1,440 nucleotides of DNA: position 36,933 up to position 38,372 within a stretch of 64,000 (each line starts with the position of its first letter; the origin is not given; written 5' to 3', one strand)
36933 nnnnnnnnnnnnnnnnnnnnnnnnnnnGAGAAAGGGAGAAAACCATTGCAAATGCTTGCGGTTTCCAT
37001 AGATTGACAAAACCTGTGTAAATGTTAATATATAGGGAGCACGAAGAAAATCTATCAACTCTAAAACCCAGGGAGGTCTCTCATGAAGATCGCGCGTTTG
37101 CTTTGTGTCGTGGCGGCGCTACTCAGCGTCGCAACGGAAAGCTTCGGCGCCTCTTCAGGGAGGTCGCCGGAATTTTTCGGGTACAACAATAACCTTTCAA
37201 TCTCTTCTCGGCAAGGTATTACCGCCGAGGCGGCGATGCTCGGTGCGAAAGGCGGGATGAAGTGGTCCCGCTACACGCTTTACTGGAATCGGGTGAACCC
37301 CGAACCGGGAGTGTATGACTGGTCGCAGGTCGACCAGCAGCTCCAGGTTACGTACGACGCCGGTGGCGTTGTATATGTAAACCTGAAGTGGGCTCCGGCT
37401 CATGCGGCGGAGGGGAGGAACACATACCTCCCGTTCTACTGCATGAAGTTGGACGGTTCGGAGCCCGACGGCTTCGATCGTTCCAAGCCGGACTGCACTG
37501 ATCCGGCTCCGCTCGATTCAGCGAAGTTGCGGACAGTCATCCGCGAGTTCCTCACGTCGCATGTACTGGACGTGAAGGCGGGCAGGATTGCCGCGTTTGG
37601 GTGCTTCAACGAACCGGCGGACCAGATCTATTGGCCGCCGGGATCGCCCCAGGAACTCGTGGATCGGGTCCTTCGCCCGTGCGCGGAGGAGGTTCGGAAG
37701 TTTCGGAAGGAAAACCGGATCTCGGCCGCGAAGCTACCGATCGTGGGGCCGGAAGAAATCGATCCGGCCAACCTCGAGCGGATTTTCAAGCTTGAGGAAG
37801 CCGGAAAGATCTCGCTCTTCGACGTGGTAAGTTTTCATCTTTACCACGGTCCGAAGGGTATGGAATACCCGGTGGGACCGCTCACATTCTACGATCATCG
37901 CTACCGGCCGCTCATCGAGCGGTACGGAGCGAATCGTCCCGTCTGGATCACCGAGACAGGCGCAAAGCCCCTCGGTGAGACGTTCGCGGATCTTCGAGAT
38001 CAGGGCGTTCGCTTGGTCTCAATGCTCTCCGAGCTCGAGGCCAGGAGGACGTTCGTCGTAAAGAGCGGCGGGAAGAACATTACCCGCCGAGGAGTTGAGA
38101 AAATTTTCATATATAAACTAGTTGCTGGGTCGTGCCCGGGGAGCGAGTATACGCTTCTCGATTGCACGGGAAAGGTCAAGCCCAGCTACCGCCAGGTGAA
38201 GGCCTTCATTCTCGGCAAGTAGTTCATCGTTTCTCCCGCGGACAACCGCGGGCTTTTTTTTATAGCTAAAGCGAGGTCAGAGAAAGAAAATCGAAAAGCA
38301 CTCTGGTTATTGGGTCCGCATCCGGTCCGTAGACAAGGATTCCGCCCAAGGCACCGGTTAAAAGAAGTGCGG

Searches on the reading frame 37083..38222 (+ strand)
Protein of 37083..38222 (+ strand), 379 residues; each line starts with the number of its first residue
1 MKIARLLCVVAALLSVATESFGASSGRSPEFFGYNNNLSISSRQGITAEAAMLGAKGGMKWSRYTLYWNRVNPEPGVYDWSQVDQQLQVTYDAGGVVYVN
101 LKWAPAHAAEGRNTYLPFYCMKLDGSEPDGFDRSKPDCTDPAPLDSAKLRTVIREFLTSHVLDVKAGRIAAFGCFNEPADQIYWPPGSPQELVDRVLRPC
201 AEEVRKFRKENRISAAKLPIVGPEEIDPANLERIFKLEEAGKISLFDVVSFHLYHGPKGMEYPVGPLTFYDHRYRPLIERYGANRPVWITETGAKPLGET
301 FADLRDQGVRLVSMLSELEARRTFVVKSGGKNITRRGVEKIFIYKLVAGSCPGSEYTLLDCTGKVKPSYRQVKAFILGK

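Call 10: search_protein_families(library=pfam, proteins=[window:37083-38222:+], max_evalue=0.0001)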
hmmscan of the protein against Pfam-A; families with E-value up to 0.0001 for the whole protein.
window:37083-38222:+ (379 aa): 0 families

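Call 59: search_protein_families(library=pfam, proteins=[window:37083-38222:+], max_evalue=1)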
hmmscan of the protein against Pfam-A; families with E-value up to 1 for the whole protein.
window:37083-38222:+ (379 aa): 1 family
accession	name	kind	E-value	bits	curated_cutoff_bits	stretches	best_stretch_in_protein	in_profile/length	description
PF02449.21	Glyco_hydro_42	-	0.15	11.9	21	1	59-97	24-63/376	Beta-galactosidase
